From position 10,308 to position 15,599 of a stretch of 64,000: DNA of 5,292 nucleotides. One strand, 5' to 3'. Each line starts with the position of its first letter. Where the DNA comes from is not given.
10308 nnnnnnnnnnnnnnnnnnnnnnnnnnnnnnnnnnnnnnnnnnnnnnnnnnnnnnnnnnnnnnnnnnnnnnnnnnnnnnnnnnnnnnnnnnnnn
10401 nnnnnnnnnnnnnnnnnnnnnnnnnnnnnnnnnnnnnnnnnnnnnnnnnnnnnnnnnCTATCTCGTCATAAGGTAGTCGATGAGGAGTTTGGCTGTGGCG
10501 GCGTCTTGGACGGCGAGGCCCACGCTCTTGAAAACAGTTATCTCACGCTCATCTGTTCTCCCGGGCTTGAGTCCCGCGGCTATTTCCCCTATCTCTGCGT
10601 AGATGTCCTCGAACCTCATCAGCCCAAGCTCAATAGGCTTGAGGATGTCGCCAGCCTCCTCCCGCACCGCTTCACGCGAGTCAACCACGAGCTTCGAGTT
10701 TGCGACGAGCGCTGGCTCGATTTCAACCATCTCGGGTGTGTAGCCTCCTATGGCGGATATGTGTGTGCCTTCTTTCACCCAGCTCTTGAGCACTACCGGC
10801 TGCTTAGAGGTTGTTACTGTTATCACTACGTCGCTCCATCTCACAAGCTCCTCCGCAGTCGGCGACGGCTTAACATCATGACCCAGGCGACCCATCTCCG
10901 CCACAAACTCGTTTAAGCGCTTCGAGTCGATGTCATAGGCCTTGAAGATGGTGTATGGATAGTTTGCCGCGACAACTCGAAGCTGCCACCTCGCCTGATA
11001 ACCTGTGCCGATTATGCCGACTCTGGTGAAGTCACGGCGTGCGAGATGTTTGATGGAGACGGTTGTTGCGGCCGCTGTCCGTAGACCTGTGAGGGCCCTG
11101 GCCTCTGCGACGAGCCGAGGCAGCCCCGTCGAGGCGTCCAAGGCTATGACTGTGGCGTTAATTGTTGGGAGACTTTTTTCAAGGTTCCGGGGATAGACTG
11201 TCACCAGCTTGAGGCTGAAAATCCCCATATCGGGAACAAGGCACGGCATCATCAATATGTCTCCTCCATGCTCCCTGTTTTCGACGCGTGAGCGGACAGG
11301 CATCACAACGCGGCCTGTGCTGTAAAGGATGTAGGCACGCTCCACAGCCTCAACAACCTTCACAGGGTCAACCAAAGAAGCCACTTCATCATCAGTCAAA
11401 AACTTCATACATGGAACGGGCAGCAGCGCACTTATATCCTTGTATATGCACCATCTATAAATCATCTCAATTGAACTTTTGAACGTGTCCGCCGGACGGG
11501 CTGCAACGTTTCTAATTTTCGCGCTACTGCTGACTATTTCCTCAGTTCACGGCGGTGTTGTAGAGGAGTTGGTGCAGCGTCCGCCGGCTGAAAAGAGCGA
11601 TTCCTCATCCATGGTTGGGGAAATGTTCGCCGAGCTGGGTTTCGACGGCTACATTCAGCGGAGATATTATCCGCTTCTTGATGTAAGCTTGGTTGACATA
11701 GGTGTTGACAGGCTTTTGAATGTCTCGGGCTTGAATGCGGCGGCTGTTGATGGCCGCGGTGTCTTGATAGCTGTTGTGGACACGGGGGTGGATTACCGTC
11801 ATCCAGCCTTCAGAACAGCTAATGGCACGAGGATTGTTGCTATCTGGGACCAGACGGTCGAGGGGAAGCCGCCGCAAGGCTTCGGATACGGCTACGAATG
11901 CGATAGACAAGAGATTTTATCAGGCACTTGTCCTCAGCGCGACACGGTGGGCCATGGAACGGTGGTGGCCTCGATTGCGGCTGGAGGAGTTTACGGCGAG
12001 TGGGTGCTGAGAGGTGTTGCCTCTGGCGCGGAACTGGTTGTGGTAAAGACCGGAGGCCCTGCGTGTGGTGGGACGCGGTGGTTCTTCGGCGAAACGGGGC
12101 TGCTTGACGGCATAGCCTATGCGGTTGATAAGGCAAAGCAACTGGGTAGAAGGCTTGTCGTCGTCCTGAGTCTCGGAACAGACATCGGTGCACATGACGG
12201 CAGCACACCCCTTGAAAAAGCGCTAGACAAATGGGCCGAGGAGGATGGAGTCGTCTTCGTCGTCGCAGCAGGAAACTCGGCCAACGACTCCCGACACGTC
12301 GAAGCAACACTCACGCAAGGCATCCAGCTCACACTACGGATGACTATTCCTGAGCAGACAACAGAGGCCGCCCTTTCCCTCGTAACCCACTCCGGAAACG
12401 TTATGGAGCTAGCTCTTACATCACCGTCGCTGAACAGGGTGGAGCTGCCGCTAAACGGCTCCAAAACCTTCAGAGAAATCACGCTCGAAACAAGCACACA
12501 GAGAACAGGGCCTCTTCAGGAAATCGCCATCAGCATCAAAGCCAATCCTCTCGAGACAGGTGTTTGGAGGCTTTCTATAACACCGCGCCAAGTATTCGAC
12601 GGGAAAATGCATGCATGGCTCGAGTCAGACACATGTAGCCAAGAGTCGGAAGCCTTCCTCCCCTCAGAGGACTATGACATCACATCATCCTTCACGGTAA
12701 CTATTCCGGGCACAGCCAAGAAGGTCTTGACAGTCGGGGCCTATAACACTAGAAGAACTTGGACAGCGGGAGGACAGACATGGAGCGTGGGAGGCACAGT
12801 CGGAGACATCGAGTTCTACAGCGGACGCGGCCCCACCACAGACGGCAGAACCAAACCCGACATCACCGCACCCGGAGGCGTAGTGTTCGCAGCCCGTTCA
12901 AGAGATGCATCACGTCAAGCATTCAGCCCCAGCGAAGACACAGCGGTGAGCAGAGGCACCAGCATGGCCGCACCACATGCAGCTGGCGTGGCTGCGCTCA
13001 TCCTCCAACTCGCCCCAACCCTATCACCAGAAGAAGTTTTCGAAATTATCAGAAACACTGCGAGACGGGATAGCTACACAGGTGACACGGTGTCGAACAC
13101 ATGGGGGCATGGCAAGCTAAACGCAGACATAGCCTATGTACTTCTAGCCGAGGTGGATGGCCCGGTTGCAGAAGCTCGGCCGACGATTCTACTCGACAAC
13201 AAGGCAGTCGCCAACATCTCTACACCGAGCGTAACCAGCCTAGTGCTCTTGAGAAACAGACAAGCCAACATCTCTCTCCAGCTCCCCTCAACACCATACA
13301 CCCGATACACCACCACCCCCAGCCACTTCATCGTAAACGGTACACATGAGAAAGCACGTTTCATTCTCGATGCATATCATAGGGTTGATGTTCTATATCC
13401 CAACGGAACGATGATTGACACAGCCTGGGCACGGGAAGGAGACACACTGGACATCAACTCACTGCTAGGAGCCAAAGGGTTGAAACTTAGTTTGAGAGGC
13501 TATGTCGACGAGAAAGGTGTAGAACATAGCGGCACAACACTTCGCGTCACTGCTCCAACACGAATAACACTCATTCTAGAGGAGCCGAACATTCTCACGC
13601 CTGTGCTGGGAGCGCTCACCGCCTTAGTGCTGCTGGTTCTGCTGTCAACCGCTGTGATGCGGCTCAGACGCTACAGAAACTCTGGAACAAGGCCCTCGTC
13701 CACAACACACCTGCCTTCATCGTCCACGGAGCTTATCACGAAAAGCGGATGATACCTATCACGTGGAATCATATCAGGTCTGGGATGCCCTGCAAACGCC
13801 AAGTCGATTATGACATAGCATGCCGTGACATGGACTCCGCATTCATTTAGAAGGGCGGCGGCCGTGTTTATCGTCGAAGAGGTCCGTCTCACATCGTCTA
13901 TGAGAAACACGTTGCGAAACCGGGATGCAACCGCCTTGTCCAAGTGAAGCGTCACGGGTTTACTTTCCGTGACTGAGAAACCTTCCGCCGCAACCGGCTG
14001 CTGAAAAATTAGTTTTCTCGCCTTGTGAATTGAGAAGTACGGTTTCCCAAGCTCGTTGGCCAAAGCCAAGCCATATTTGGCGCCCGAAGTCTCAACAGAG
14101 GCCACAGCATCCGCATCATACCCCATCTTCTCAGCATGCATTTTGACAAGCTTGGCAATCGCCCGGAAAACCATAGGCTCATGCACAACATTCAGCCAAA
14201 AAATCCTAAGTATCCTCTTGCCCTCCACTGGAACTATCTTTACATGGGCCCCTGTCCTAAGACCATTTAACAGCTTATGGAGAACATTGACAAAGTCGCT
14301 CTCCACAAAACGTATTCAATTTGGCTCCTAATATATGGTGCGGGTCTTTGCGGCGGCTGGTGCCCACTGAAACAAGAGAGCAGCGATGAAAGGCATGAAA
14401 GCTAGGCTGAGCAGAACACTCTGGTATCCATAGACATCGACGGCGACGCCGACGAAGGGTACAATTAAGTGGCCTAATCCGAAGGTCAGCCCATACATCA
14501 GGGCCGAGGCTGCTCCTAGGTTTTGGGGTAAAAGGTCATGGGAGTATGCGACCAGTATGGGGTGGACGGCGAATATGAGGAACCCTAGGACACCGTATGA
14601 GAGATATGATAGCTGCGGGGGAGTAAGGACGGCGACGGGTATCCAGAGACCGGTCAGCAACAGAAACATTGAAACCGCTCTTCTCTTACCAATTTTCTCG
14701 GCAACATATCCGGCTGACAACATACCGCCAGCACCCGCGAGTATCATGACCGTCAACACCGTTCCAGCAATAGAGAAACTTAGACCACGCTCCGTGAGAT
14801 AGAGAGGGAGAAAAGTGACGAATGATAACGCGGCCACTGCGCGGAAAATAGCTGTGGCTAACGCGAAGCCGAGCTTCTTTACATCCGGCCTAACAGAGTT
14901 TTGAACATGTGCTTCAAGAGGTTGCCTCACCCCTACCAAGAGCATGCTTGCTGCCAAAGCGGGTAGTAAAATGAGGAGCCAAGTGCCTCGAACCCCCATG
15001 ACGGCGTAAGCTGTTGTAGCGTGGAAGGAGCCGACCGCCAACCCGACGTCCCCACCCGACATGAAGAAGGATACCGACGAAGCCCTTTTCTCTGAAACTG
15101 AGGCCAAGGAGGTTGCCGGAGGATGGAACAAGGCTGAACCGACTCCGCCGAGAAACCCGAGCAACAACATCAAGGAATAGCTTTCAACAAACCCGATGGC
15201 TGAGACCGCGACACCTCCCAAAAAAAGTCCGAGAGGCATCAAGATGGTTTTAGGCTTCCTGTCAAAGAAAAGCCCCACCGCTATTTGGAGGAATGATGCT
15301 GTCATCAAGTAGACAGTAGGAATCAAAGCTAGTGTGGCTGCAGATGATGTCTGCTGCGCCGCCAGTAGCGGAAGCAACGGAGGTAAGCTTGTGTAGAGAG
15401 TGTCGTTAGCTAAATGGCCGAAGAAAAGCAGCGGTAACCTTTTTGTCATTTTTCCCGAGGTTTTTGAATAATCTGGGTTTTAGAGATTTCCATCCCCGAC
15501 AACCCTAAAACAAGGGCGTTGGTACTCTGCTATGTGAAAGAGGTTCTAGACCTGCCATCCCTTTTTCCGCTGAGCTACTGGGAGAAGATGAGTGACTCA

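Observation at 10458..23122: Divergent catabolic-looking cluster with duplicated OCD/mu-crystallin genes and orphan enzyme subunits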

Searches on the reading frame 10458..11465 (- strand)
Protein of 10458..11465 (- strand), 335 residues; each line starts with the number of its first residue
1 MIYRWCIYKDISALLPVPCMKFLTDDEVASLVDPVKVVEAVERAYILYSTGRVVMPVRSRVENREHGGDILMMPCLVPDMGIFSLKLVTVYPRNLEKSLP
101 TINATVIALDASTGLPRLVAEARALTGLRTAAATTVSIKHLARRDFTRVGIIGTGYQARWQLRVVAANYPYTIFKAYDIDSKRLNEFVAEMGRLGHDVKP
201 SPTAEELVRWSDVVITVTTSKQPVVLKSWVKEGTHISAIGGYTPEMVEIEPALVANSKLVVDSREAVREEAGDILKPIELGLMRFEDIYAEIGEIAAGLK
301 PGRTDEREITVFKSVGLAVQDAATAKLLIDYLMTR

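Call 3: search_protein_families(library=pfam, proteins=[window:10458-11465:-])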
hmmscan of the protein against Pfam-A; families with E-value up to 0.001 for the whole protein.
window:10458-11465:- (335 aa): 2 families
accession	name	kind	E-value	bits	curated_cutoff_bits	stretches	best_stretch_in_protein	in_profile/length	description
PF02423.21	OCD_Mu_crystall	-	1.7e-74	251.1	24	1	23-330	6-308/314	Ornithine cyclodeaminase/mu-crystallin family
PF03807.23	F420_oxidored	-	0.00082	20.4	21.6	0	148-229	1-79/94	NADP oxidoreductase coenzyme F420-dependent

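Call 6: search_protein_families(library=ncbifam, proteins=[window:10458-11465:-], max_evalue=0.01)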
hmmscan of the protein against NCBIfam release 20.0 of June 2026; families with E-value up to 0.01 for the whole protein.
window:10458-11465:- (335 aa): 13 families
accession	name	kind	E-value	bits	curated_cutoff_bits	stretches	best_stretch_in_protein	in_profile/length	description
NF006379.0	PRK08618.1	equivalog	1.6e-78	264.3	417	1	20-330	1-313/326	ornithine cyclodeaminase family protein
TIGR02371.1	ala_DH_arch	equivalog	6.8e-74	248.9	409.15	1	22-329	4-310/325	alanine dehydrogenase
NF004793.0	PRK06141.1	equivalog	1.7e-62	211.2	322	1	20-330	1-309/314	bifunctional Delta(1)-pyrroline-2-carboxylate/Delta(1)-piperideine-2-carboxylate reductase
NF005603.0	PRK07340.1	equivalog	7.9e-57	192.8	266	1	20-331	4-302/307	delta(1)-pyrroline-2-carboxylate reductase family protein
NF045512.1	PyrPipCarbRedLhpI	equivalog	5.3e-55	186.7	400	1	24-329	4-294/298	bifunctional Delta(1)-pyrroline-2-carboxylate/Delta(1)-piperideine-2-carboxylate reductase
NF006141.0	PRK08291.1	equivalog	8.5e-52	176.2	408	1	20-328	4-315/330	cyclodeaminase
TIGR02992.1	ectoine_eutC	equivalog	3.3e-51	174.3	471.65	1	20-327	1-311/326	ectoine utilization protein EutC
NF045643.1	ImmsucRedBhcD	equivalog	8.5e-46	156.8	500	1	80-330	61-308/321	iminosuccinate reductase BhcD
NF005296.0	PRK06823.1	equivalog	5.5e-45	153.7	438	1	20-329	1-310/315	ornithine cyclodeaminase family protein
NF005762.1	PRK07589.1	equivalog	7.5e-45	153.3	350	1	58-331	42-308/334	ornithine cyclodeaminase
TIGR03944.1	dehyd_SbnB_fam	equivalog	9.2e-40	136.6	326.9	1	20-329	1-312/327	2,3-diaminopropionate biosynthesis protein SbnB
NF005011.0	PRK06407.1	subfamily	9e-23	80.9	337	1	20-332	2-299/302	ornithine cyclodeaminase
NF004848.0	PRK06199.1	subfamily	1.2e-20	74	362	1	93-326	102-355/379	tyramine oxidase subunit B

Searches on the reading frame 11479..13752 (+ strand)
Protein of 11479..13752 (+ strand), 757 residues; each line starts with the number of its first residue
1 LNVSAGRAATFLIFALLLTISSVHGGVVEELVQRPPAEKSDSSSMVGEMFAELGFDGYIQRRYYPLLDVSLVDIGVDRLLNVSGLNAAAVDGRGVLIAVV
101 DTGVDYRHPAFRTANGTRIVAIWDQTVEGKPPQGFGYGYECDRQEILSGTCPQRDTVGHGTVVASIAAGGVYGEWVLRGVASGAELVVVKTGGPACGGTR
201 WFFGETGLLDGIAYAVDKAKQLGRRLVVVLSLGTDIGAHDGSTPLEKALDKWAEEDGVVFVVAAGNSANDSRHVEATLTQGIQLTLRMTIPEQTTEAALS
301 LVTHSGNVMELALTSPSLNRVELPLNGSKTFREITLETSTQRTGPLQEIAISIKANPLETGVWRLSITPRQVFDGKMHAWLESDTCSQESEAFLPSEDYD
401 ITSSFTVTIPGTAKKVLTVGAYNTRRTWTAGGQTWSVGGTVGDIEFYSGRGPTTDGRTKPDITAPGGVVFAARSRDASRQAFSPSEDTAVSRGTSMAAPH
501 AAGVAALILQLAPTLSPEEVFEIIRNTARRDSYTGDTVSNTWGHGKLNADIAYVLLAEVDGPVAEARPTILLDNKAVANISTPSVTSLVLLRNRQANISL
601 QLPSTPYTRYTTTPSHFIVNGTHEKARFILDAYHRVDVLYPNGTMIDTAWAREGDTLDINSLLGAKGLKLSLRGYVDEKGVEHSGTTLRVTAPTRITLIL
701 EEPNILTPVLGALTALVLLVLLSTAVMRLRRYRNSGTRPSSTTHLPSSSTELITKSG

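Call 3: search_protein_families(library=pfam, proteins=[window:11479-13752:+])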
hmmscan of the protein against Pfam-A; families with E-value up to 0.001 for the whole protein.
window:11479-13752:+ (757 aa): 1 family
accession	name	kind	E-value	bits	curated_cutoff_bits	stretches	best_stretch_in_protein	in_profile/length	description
PF00082.27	Peptidase_S8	-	5.4e-44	151.1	21.8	2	402-545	159-288/288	Subtilase family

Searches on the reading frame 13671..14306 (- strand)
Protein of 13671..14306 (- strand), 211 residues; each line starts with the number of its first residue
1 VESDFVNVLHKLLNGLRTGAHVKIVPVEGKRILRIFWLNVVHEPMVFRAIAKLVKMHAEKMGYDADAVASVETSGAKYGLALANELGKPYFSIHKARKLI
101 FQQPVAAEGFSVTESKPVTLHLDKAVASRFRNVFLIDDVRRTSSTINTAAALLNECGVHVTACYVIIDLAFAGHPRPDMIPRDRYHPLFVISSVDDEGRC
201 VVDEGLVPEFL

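Call 3: search_protein_families(library=pfam, proteins=[window:13671-14306:-])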
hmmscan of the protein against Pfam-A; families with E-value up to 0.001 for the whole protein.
window:13671-14306:- (211 aa): 1 family
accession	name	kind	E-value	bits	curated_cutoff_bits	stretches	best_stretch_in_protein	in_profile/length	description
PF00156.33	Pribosyltran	-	1.2e-09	38.2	26.3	1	39-168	4-125/158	Phosphoribosyl transferase domain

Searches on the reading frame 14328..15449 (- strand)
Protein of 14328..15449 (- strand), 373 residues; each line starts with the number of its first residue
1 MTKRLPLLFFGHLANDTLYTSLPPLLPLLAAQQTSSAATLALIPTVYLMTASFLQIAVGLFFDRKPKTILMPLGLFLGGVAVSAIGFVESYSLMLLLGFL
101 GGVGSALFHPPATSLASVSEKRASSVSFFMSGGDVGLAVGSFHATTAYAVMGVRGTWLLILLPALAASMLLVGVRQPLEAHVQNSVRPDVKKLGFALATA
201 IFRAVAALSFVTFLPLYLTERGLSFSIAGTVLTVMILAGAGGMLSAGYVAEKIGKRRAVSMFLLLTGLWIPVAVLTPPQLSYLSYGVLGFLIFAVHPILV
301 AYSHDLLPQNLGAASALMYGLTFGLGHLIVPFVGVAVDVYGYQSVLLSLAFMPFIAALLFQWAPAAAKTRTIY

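Call 3: search_protein_families(library=pfam, proteins=[window:14328-15449:-])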
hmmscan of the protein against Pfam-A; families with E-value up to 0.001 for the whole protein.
window:14328-15449:- (373 aa): 1 family
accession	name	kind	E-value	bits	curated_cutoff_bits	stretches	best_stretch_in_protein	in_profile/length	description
PF07690.21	MFS_1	-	3.7e-29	102.2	33.4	1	8-331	1-347/347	Major Facilitator Superfamily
